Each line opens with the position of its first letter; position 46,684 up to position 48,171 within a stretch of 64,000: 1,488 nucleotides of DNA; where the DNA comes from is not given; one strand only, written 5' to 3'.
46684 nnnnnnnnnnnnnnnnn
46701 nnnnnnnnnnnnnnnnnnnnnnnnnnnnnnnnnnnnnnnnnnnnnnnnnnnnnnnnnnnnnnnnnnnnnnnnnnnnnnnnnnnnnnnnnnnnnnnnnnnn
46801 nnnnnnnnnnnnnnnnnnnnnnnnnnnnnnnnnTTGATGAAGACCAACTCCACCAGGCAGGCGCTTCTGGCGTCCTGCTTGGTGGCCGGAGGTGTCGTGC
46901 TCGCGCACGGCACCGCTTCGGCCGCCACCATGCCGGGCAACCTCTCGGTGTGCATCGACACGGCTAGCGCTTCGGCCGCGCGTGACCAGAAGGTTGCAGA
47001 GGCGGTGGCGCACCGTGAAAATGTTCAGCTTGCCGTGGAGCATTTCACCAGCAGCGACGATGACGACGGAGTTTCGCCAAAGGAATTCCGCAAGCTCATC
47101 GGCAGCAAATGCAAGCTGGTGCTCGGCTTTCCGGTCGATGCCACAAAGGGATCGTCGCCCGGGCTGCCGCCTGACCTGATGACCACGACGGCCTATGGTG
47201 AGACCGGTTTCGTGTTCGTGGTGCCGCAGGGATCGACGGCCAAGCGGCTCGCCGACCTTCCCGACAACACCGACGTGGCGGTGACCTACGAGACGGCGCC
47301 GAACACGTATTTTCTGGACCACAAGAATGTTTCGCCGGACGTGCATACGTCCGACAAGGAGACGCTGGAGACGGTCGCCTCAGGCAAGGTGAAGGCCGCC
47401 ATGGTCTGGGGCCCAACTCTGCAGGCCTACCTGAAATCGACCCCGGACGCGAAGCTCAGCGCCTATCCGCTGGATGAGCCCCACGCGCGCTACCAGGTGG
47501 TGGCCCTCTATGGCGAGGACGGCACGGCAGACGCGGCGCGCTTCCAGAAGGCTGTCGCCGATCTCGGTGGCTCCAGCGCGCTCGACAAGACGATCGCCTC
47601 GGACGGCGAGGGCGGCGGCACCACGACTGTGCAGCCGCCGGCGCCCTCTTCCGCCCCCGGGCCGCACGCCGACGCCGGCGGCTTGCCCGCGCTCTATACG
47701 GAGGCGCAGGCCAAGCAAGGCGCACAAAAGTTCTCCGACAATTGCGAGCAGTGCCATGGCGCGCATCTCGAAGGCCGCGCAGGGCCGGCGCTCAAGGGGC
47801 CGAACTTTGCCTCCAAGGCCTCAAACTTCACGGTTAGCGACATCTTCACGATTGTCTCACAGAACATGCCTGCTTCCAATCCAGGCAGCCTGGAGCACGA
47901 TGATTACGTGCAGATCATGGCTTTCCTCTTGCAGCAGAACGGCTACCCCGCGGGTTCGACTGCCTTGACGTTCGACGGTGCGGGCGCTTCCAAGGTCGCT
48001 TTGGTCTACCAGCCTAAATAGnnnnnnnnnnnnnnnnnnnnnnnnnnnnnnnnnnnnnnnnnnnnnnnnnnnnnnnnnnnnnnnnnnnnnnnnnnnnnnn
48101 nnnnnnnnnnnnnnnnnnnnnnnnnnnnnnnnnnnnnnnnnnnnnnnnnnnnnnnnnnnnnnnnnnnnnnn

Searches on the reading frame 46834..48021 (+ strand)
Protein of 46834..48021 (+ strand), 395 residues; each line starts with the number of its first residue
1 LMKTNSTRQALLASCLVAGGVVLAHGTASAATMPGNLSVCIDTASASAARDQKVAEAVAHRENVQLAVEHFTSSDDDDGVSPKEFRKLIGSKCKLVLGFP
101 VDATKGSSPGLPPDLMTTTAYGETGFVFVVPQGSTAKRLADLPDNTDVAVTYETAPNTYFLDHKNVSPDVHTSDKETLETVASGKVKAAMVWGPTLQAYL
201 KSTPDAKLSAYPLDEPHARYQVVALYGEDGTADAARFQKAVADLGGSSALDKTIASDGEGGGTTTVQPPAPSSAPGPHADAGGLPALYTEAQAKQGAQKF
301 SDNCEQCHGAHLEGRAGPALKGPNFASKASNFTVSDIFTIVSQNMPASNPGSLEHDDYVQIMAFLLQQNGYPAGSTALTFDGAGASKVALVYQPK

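Call 6: search_protein_families(library=pfam, proteins=[window:46834-48021:+])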
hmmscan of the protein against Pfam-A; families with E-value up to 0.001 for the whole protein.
window:46834-48021:+ (395 aa): 2 families
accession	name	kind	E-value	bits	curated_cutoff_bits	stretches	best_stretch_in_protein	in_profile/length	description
PF13442.11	Cytochrome_CBB3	-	2.3e-08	34.7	27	1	291-365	1-68/68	Cytochrome C oxidase, cbb3-type, subunit III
PF00034.26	Cytochrom_C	-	0.00061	21.5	21.3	0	294-348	2-53/90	Cytochrome c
